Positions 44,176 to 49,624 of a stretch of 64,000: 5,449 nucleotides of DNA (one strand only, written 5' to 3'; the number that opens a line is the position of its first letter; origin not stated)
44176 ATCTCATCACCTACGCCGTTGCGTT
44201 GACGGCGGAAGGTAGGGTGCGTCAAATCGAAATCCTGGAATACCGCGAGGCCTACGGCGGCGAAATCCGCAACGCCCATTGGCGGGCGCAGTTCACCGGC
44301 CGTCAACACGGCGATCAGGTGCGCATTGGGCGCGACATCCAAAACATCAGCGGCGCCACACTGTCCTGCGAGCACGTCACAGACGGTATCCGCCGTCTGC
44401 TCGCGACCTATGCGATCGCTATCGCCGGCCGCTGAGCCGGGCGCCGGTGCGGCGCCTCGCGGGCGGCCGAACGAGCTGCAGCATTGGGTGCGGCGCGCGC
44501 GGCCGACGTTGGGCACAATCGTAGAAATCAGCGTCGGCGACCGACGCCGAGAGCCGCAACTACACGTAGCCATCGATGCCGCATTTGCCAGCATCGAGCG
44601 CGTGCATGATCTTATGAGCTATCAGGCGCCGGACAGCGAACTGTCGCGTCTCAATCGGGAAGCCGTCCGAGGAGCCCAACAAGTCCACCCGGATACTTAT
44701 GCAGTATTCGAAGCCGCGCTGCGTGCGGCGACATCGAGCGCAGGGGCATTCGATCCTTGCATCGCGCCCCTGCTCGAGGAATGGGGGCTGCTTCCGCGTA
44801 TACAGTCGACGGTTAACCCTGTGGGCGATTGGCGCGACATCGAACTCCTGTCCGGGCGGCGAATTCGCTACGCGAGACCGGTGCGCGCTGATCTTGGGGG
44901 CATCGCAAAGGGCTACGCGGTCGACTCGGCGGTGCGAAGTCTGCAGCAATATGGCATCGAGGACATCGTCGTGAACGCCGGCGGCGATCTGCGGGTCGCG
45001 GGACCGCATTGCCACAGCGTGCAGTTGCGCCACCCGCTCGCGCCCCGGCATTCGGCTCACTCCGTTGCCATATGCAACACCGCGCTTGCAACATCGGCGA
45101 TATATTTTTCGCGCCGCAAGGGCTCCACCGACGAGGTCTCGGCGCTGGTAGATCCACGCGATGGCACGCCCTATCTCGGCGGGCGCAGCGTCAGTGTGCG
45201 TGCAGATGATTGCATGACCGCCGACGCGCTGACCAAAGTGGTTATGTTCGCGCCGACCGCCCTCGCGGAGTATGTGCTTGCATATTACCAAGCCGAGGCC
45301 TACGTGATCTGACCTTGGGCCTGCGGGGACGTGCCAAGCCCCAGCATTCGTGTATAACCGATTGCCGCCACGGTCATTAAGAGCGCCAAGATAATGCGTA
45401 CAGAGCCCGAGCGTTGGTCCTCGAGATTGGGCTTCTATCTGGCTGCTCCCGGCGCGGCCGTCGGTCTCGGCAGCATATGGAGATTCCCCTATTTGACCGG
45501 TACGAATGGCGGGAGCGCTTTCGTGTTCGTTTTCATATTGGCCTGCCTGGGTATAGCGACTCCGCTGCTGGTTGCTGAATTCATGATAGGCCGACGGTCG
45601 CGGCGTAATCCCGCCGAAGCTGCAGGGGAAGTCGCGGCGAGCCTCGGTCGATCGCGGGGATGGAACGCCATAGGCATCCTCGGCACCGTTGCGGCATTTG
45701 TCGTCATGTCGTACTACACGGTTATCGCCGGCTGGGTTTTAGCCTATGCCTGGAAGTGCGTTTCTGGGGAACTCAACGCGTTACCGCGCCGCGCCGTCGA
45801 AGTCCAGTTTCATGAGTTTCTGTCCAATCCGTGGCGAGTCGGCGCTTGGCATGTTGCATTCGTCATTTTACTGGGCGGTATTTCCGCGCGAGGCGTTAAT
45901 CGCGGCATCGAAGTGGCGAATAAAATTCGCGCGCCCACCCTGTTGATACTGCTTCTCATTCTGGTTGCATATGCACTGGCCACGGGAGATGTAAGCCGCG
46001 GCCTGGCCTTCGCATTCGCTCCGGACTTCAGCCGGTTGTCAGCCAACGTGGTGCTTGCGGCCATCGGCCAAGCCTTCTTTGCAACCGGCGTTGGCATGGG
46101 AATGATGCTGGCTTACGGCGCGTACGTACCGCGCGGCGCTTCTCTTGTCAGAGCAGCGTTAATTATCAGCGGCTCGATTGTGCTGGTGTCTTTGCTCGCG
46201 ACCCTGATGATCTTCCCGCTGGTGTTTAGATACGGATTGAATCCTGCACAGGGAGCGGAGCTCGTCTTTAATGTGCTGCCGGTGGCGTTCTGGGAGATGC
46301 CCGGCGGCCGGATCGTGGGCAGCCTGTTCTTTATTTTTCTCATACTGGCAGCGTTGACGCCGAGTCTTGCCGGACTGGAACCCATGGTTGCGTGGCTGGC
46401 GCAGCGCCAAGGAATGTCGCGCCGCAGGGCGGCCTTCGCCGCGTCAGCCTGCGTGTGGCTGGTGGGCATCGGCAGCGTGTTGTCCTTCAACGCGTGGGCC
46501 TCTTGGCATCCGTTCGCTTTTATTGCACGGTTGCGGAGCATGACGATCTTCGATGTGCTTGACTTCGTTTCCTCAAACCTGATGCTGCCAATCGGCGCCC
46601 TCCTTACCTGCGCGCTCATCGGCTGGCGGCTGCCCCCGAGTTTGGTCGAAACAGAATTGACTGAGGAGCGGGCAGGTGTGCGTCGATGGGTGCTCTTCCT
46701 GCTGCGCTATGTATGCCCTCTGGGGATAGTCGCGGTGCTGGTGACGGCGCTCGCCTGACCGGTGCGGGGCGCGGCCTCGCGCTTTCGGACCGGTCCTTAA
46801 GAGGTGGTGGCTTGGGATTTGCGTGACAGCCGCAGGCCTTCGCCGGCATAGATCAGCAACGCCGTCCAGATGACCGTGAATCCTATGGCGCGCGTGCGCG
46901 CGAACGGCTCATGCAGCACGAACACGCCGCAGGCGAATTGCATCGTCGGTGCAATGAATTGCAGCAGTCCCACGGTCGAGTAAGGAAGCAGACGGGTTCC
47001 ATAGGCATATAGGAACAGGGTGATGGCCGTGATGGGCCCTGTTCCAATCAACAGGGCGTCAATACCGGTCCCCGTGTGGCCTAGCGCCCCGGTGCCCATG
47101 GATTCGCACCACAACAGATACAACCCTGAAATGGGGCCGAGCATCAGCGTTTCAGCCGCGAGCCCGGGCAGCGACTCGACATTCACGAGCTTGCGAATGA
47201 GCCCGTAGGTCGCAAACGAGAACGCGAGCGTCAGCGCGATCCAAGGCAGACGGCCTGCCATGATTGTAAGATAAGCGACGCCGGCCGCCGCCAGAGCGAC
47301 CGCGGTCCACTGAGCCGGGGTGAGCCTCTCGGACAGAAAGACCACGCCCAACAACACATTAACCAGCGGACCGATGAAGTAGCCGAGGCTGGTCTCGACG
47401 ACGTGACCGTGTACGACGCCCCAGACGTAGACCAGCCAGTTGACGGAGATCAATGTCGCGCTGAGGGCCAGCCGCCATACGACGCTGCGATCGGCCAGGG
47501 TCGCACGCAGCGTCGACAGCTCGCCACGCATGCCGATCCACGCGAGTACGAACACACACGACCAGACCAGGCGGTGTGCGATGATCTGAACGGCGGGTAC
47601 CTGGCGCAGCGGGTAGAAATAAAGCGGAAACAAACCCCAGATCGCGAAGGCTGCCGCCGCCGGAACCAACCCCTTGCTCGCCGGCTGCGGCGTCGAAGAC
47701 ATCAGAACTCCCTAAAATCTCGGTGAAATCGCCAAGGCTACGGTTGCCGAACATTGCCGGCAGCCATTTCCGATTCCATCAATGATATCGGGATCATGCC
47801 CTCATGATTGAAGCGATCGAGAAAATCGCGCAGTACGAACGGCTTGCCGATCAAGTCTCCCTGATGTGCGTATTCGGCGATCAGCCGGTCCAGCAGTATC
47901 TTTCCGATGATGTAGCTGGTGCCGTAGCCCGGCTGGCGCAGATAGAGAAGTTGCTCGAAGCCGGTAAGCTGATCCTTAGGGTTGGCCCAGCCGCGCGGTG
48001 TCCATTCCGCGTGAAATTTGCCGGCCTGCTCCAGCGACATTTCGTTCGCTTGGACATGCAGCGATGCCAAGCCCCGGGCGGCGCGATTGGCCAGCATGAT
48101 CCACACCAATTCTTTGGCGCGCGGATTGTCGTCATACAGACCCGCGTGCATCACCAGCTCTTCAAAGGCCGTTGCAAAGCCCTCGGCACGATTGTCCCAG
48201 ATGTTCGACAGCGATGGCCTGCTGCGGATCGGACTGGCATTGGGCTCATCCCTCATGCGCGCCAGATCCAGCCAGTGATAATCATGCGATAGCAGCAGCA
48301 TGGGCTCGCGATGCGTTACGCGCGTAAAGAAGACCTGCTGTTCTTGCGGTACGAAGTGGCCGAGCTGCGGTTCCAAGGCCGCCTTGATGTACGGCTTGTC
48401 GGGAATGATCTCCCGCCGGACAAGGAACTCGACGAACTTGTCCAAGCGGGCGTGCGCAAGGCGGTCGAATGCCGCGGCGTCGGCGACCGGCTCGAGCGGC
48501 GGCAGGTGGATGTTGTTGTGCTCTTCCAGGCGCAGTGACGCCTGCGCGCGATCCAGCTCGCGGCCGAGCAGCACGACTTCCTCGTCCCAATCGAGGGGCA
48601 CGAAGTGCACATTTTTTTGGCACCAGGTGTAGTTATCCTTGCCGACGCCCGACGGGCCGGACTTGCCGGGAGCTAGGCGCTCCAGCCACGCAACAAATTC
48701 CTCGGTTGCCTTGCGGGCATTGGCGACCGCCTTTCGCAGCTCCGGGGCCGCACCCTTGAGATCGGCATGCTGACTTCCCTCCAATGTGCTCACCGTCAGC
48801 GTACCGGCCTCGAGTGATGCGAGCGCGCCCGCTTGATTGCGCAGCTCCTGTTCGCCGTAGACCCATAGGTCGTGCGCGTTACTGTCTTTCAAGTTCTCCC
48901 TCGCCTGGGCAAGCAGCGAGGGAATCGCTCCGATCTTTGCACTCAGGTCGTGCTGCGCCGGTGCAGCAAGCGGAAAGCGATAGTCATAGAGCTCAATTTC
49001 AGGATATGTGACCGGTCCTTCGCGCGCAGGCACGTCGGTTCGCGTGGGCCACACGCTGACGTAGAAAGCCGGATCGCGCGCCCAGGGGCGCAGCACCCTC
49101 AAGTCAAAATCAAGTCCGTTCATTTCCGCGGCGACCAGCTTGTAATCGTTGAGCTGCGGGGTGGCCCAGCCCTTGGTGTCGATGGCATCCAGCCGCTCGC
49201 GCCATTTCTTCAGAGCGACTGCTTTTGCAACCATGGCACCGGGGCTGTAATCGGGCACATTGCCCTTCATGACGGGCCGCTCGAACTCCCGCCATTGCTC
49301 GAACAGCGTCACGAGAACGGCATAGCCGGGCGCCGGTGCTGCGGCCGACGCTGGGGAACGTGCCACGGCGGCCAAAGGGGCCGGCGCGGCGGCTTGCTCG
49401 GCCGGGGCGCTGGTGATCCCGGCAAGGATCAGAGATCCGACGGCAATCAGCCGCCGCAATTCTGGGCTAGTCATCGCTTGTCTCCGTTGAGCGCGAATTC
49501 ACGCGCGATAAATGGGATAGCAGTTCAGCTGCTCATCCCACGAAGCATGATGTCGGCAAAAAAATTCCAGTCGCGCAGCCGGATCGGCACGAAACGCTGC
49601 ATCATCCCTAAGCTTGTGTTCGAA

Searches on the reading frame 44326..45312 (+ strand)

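Call 63: search_protein_families(library=pfam, max_evalue=0.00001, proteins=[window:44326-45312:+])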
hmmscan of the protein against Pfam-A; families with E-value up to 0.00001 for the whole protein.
window:44326-45312:+ (328 aa): 1 family
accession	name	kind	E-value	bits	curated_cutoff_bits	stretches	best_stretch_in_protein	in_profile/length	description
PF02424.20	ApbE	-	4.5e-51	174.3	25.6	1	62-324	1-263/266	ApbE family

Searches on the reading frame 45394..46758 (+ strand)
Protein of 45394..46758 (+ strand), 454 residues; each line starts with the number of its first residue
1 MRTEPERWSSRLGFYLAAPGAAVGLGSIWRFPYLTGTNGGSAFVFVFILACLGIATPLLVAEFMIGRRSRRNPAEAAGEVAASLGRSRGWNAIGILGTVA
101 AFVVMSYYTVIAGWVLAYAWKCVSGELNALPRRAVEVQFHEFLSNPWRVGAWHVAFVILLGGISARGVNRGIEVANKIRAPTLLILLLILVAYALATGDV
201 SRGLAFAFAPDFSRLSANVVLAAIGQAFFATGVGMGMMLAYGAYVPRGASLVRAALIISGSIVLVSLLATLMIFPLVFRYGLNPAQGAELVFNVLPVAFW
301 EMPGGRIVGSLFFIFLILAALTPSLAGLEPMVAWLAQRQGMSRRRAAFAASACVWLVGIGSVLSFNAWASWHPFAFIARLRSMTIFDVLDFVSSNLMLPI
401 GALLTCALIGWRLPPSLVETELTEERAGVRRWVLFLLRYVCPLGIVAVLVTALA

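Call 63: search_protein_families(library=pfam, max_evalue=0.00001, proteins=[window:45394-46758:+])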
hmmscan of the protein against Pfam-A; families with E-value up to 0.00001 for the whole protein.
window:45394-46758:+ (454 aa): 1 family
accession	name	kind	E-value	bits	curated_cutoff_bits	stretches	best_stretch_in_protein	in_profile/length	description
PF00209.24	SNF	-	1.7e-39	136.3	27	2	6-127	2-117/524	Sodium:neurotransmitter symporter family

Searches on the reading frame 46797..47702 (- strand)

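Call 63: search_protein_families(library=pfam, max_evalue=0.00001, proteins=[window:46797-47702:-])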
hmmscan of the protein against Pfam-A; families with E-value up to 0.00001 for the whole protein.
window:46797-47702:- (301 aa): 1 family
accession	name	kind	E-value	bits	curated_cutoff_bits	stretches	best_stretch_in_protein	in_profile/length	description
PF00892.27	EamA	-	5.9e-15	56.2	28.2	1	12-145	4-133/135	EamA-like transporter family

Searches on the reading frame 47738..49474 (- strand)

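Call 63: search_protein_families(library=pfam, max_evalue=0.00001, proteins=[window:47738-49474:-])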
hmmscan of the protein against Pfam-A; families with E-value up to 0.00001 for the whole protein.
window:47738-49474:- (578 aa): 1 family
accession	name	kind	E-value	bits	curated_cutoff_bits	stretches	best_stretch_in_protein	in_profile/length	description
PF05960.17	DUF885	-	5.2e-21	76.3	32.4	2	70-315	13-251/532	Bacterial protein of unknown function (DUF885)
